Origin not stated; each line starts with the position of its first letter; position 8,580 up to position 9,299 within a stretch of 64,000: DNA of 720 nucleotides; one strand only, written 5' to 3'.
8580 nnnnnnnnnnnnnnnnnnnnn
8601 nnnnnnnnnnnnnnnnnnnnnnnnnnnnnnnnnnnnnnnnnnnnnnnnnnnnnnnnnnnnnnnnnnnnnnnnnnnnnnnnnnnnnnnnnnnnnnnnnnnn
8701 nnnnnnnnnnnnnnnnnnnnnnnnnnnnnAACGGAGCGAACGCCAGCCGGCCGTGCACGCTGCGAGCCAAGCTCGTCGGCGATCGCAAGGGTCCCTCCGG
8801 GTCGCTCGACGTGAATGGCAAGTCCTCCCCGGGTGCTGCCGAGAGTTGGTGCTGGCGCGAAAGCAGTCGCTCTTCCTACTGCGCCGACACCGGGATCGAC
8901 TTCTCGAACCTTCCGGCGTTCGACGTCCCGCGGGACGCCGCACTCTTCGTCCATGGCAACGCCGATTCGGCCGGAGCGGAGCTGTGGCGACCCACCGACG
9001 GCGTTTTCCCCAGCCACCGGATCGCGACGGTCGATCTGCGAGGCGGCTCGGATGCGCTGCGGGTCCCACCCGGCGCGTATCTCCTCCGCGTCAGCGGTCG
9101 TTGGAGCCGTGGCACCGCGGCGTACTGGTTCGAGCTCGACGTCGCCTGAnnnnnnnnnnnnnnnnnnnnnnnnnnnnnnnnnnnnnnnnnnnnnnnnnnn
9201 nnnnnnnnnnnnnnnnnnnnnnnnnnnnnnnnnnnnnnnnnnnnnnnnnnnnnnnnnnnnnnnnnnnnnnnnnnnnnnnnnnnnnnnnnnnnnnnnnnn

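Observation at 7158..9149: Sulfite-oxidase-like molybdoenzyme followed by a secreted RTX-type calcium-binding repeat protein, ~4 kb from moeA-moaC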

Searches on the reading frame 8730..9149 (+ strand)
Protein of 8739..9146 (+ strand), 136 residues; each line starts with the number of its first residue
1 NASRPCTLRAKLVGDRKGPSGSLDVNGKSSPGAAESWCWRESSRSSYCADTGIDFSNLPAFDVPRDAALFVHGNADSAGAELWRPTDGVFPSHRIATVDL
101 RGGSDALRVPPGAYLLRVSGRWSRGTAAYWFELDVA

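Call 23: search_protein_representatives(alignment_id=A2)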
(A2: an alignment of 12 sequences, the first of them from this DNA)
Query: 12 sequences, 139 profile positions. Proteins with E-value up to 0.001 (for the whole library): 114; up to 1e-10: 18; up to 1e-30: 1. The best 114 are listed.
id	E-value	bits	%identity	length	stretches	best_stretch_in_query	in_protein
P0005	1.4e-78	277.4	-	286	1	1-138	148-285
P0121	1.6e-17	79.7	-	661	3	20-138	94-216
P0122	1.6e-13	66.7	-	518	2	14-138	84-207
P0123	5.6e-13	64.9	-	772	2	22-138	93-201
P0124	7.2e-13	64.6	-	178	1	13-137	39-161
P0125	1.1e-12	64.0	-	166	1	13-138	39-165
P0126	2.1e-12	63.1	-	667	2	33-138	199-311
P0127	2.4e-12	62.9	-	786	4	99-139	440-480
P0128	2.8e-12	62.7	-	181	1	19-138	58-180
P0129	4.7e-12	62.0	-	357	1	21-137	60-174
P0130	4.8e-12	61.9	-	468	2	20-138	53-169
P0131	1.1e-11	60.8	-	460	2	19-139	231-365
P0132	1.6e-11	60.3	-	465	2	22-137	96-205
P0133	1.6e-11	60.2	-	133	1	17-138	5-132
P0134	2.0e-11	59.9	-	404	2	21-138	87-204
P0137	1.0e-10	57.6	-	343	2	19-138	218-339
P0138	1.5e-10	57.1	-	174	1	12-138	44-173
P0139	1.8e-10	56.8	-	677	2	22-137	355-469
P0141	3.2e-10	56.0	-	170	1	15-138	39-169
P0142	3.5e-10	55.9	-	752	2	24-137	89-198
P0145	9.8e-10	54.4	-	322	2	20-138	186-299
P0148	2.1e-09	53.4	-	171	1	13-138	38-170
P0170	2.8e-07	46.5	-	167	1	11-138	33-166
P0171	3.3e-07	46.3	-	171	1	16-138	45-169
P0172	4.6e-07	45.8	-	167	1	20-138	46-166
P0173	4.7e-07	45.8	-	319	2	17-138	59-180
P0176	1.0e-06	44.7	-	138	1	26-138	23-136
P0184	4.0e-06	42.8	-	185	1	22-138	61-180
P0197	1.8e-05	40.7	-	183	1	7-138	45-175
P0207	6.2e-05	38.9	-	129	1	17-138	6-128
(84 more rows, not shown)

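Call 30: search_protein_families(library=pfam, proteins=[P0121, P0123, P0125, P0126, P0128, P0131, P0139, P0142, P0145, P0173], max_evalue=0.01)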
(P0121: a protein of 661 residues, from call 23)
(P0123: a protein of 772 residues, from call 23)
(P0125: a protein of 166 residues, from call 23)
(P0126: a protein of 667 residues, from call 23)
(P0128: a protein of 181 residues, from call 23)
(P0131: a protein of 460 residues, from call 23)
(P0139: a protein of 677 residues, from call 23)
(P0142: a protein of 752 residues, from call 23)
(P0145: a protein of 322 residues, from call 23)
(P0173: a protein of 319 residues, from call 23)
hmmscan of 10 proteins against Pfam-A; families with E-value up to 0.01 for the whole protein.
P0121 (661 aa): 1 family
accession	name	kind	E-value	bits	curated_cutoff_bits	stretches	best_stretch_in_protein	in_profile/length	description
PF03793.24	PASTA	-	1.2e-12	48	23.2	1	502-562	2-63/64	PASTA domain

P0123 (772 aa): 0 families

P0125 (166 aa): 0 families

P0126 (667 aa): 2 families
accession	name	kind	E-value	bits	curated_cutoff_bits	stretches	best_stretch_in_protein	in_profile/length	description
PF22311.1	DUF6970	-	3.6e-25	88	27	1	481-555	4-78/78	Domain of unknown function (DUF6970)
PF11324.13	DUF3126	-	0.004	17.4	25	0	294-311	42-59/63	Protein of unknown function (DUF3126)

P0128 (181 aa): 0 families

P0131 (460 aa): 0 families

P0139 (677 aa): 0 families

P0142 (752 aa): 0 families

P0145 (322 aa): 0 families

P0173 (319 aa): 1 family
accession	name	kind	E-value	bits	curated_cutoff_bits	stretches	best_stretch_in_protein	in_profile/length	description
PF24906.1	Zf_WRKY19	-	0.0043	17.3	27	0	78-87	14-23/24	WRKY19 zinc finger domain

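Call 33: predict_structure(alignment_id=A3)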
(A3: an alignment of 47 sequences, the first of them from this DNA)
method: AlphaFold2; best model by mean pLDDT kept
length: 139 residues; sequences in the alignment: 47
mean_pLDDT: 92.5   pTM: 0.86
mean pLDDT of the five models: 92.5, 91.7, 91.6, 91.6, 91.1
residues with pLDDT >= 90: 119; 70-90: 13; 50-70: 5; < 50: 2
segments of 3 or more residues with pLDDT < 50: none
pLDDT, mean of each block of 10 residues (from residue 1): 65 97 96 96 94 90 94 97 94 87 95 96 98 97
secondary structure, 60 per line:
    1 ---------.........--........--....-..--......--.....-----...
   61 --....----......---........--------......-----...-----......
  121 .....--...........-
elements in order: E10-18 E21-28 E31-34 E40-45 E48-52 E63-66 E71-76 E80-87 E96-101 E107-109 E115-125 E128-138

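Call 50: fold_search(model_id=the predicted structure, library=pdb)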
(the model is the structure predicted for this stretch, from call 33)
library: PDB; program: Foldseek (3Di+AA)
matches with E <= 10: 897; with E <= 0.001: 0
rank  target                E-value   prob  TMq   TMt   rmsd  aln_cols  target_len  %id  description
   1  3njh_C                2.8e-02  0.97  0.43  0.48   5.8       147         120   12  D37A mutant of SO1698 protein, an aspartic peptidase from Shewanella oneidensis. (released 2010-07-14)
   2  2uxv_A                3.4e-02  0.60  0.30  0.14   9.3       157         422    8  SufI Protein from Escherichia Coli (released 2008-05-13)
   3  1eut                  3.8e-02  0.47  0.28  0.08  15.0       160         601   11  SIALIDASE, LARGE 68KD FORM, COMPLEXED WITH GALACTOSE (released 1997-01-11)
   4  1adw_A                4.0e-02  0.93  0.28  0.31   5.9        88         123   14  PSEUDOAZURIN (released 1997-05-15)
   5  2ux6                  4.2e-02  0.92  0.28  0.32   7.1        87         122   13  Pseudoazurin with engineered amicyanin ligand loop, oxidized form, pH 7.5 (released 2007-08-21)
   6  2yow_A                5.8e-02  0.97  0.41  0.34   4.7       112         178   12  Bacillus amyloliquefaciens CBM33 (released 2013-04-10)
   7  2jkw_A                6.1e-02  0.93  0.30  0.33   5.9        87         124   10  Pseudoazurin M16F (released 2008-11-04)
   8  3paz                  6.1e-02  0.91  0.29  0.32   5.8        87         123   11  REDUCED NATIVE PSEUDOAZURIN FROM A. FAECALIS (released 1997-08-20)
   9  5aa7_A                6.8e-02  0.90  0.32  0.32  10.9        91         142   11  Structural and functional characterization of a chitin-active 15.5 kDa lytic polysaccharide monooxygenase domain from  (released 2015-12-09)
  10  4yfd_B                6.8e-02  0.63  0.33  0.17  12.7       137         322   10  Crystal structure PTP delta Ig1-Fn2 in complex with IL-1RAcP (released 2015-05-06)
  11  8k9p                  7.6e-02  0.89  0.29  0.32   5.8        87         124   11  Neutron X-ray joint structure of pseudoazurin from Alcaligenes faecalis (released 2024-02-14)
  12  5z0x_A                9.4e-02  0.89  0.30  0.33   6.0        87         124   10  X-ray Crystal Structure of Pseudoazurin Met16Tyr Variant (released 2018-12-26)
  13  6paz                  9.9e-02  0.85  0.35  0.38   6.8       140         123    8  OXIDIZED MUTANT P80I PSEUDOAZURIN FROM A. FAECALIS (released 1997-08-20)
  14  4bwu_A                9.9e-02  0.84  0.29  0.32   5.9        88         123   14  Three-dimensional structure of the K109A mutant of Paracoccus pantotrophus pseudoazurin at pH 5.5 (released 2014-07-16)
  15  1paz                  9.9e-02  0.82  0.28  0.32   6.8        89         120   13  REFINEMENT OF THE STRUCTURE OF PSEUDOAZURIN FROM ALCALIGENES FAECALIS S-6 AT 1.55 ANGSTROMS RESOLUTION (released 1988-10-09)
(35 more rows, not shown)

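Call 52: search_protein_families(library=ncbifam, proteins=[P0125, P0128, P0138, P0121, P0131, P0142, P0126, window:8739-9149:+], max_evalue=0.01)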
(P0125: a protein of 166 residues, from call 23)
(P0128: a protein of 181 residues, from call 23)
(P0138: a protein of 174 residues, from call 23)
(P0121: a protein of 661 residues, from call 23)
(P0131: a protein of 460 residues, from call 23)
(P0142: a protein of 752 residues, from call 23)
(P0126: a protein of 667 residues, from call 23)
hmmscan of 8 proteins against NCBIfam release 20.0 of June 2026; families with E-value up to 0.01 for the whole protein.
P0125 (166 aa): 0 families

P0128 (181 aa): 0 families

P0138 (174 aa): 0 families

P0121 (661 aa): 1 family
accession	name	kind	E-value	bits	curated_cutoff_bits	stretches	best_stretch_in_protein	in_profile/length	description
NF033483.0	PknB_PASTA_kin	equivalog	0.00017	20.7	450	1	501-563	365-428/563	Stk1 family PASTA domain-containing Ser/Thr kinase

P0131 (460 aa): 0 families

P0142 (752 aa): 0 families

P0126 (667 aa): 0 families

window:8739-9149:+ (136 aa): 0 families

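Call 57: find_homologous_proteins(query=A3, max_evalue=0.00001)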
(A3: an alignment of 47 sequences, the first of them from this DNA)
Query A3 (47 sequences) (139 aa, profile of the alignment): 6 proteins with E <= 0.00001 among 6779 candidates.
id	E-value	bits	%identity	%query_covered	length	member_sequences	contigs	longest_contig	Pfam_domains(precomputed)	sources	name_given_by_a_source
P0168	5.3e-37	145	24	92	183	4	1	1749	-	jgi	jgi:hypothetical protein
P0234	1.1e-35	140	28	92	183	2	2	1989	-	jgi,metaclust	metaclust:\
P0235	1.8e-35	140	26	91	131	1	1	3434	-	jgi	jgi:hypothetical protein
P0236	1.9e-35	140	25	92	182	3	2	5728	-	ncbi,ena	-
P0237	1.0e-34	137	24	92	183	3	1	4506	-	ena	-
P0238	9.6e-34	134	27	92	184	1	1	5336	-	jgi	jgi:hypothetical protein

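Call 58: find_encoding_contigs(protein=P0236, flank=5000, max_places=2)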
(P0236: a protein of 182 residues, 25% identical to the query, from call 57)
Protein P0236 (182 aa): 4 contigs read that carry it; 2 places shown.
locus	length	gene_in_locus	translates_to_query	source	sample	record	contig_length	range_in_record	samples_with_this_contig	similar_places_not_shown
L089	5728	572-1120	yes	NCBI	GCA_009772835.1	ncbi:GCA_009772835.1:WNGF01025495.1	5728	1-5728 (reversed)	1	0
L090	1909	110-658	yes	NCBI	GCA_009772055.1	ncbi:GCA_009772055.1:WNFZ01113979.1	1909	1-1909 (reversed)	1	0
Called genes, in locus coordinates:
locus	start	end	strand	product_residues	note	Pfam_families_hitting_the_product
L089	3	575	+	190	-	?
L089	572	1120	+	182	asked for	-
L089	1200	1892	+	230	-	PF00005:ABC_tran, PF13304:AAA_21 (weak)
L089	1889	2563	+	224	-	PF03379:CcmB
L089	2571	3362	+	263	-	PF01578:Cytochrom_C_asm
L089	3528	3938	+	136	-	PF03100:CcmE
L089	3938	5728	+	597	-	?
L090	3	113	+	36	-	?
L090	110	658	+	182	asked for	-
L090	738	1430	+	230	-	PF00005:ABC_tran, PF13304:AAA_21 (faint)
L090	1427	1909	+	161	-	?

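Call 59: find_encoding_contigs(protein=P0238, flank=5000, max_places=2)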
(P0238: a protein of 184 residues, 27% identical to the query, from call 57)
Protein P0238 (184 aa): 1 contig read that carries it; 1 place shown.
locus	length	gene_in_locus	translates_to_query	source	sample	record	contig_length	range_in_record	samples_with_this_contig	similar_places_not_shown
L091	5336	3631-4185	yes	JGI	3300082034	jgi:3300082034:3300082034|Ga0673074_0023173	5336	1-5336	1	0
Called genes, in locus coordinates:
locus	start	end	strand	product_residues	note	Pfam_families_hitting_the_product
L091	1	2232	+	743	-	PF01315:Ald_Xan_dh_C, PF02738:MoCoBD_1, PF20256:MoCoBD_2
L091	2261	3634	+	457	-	PF00753:Lactamase_B, PF00581:Rhodanese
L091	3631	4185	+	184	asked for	-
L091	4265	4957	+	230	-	PF00005:ABC_tran, PF13304:AAA_21 (weak)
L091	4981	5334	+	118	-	?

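Call 60: list_cluster_members(proteins=[P0121, P0125, P0128, P0126, P0138, P0131, P0142, P0145, P0173, P0236])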
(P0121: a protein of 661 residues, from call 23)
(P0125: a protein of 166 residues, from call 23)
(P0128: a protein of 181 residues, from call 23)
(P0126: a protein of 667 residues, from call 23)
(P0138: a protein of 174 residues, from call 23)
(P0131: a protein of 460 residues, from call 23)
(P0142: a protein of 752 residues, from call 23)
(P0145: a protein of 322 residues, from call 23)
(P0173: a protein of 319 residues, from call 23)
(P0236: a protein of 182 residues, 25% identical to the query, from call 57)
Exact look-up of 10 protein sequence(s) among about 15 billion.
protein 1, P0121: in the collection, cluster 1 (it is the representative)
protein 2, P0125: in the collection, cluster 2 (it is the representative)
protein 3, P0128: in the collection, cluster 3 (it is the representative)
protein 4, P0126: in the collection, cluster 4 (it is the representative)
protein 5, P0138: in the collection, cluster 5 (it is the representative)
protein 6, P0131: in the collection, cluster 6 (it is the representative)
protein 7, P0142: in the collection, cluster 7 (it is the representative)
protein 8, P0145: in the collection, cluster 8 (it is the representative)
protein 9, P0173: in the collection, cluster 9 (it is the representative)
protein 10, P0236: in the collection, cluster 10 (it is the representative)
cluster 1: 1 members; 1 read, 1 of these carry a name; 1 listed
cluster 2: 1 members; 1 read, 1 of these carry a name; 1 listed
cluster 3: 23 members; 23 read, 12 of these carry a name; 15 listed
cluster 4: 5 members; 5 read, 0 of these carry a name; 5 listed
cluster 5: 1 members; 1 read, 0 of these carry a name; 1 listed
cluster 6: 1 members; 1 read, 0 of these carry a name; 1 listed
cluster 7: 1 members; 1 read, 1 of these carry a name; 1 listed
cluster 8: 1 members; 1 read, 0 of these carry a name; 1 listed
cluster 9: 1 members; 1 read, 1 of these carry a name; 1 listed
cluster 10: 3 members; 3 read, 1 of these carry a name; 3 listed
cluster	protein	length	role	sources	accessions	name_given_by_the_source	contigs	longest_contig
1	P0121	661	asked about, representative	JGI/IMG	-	hypothetical protein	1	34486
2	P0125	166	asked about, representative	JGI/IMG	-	hypothetical protein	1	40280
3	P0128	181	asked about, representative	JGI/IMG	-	-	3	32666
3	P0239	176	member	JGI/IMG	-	hypothetical protein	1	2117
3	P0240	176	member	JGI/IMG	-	hypothetical protein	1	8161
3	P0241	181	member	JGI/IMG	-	hypothetical protein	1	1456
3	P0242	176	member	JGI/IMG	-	hypothetical protein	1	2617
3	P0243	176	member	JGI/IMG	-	hypothetical protein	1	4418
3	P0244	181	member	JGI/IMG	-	hypothetical protein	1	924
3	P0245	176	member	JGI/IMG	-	hypothetical protein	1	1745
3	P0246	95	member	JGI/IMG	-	hypothetical protein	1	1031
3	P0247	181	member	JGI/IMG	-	hypothetical protein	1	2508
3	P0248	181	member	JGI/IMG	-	hypothetical protein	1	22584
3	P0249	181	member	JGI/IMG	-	hypothetical protein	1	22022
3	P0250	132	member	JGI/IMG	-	hypothetical protein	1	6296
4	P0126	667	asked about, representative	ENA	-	-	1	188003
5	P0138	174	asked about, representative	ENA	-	-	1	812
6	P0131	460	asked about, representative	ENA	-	-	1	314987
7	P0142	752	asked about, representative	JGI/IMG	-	hypothetical protein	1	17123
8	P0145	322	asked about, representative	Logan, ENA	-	-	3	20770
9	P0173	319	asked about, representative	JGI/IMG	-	hypothetical protein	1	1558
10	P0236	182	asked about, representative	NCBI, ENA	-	-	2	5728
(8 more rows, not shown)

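Call 61: find_encoding_contigs(protein=P0125, flank=6000, max_places=1)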
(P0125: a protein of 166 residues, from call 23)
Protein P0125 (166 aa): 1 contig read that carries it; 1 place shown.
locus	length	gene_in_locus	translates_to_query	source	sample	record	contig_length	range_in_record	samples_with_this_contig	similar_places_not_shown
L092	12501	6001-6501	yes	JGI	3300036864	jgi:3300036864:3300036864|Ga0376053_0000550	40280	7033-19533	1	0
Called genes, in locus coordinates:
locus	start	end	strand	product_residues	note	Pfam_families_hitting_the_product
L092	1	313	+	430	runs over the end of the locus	-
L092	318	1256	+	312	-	PF00696:AA_kinase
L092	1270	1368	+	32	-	-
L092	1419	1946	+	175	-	PF03372:Exo_endo_phos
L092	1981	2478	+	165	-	PF00210:Ferritin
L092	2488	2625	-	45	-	-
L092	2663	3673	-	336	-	PF03330:DPBB_1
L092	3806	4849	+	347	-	PF00365:PFK, PF01513:NAD_kinase (weak)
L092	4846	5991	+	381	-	PF00365:PFK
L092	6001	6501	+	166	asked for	-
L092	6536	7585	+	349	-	PF00155:Aminotran_1_2 (weak), PF01212:Beta_elim_lyase, PF01041:DegT_DnrJ_EryC1 (weak)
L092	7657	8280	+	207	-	PF00174:Oxidored_molyb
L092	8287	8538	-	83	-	-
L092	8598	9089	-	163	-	PF00719:Pyrophosphatase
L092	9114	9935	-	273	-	PF01261:AP_endonuc_2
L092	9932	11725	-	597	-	PF00069:Pkinase, PF07714:PK_Tyr_Ser-Thr, PF03109:ABC1 (weak), PF17667:Pkinase_fungal (weak), PF03793:PASTA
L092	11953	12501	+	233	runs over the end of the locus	-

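Call 62: find_encoding_contigs(protein=P0128, flank=6000, max_places=2)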
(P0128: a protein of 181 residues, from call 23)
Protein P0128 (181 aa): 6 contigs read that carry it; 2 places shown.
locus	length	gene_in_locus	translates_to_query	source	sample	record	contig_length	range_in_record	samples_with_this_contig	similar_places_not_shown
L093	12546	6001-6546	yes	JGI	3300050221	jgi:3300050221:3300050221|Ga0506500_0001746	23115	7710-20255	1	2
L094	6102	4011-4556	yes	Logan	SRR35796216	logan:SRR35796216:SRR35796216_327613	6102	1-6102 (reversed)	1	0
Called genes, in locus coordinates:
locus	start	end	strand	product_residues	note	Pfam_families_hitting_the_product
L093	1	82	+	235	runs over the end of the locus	PF03793:PASTA (weak)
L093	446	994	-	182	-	-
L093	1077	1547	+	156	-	-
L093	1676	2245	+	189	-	-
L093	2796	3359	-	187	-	-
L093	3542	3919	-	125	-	-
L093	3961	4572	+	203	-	PF08281:Sigma70_r4_2, PF04545:Sigma70_r4, PF13384:HTH_23 (weak)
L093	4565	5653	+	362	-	PF26550:Tricorn_2nd, PF10647:Gmad1 (weak), PF26549:Tricorn_N, PF26550:Tricorn_2nd, PF25174:Beta-prop_THOC3 (weak), PF07676:PD40 (weak), PF26549:Tricorn_N (weak), PF26549:Tricorn_N, +3 more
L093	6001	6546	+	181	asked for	-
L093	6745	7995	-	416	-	-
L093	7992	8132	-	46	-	PF00400:WD40 (weak)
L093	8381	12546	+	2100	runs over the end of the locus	PF20148:DUF6531, PF25023:TEN_YD-shell, PF05593:RHS_repeat, PF25023:TEN_YD-shell, PF05593:RHS_repeat, PF25023:TEN_YD-shell, PF05593:RHS_repeat, PF25023:TEN_YD-shell, +8 more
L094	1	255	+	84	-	?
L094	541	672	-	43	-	-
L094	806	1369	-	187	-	-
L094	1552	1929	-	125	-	-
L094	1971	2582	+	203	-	PF08281:Sigma70_r4_2, PF04545:Sigma70_r4, PF13384:HTH_23 (weak)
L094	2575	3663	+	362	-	PF26550:Tricorn_2nd, PF10647:Gmad1 (weak), PF26549:Tricorn_N, PF26550:Tricorn_2nd, PF25174:Beta-prop_THOC3 (weak), PF07676:PD40 (weak), PF26549:Tricorn_N (weak), PF26549:Tricorn_N, +3 more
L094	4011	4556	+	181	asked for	-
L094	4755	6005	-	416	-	-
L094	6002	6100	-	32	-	?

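Call 72: find_related_loci(query=A7, collection=metagenome_contigs, flank=5000)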
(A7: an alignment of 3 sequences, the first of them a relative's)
Query A7 (166 aa) in metagenome_contigs; peptide patterns used: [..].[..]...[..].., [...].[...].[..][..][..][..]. (x = any residue, [..] = any of these).
138 stretches matched a pattern; 1 encode a relative of the query (tblastn E <= 1e-3); 1 distinct loci.
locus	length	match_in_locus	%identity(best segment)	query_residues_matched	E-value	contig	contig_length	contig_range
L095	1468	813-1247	51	24-166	3e-43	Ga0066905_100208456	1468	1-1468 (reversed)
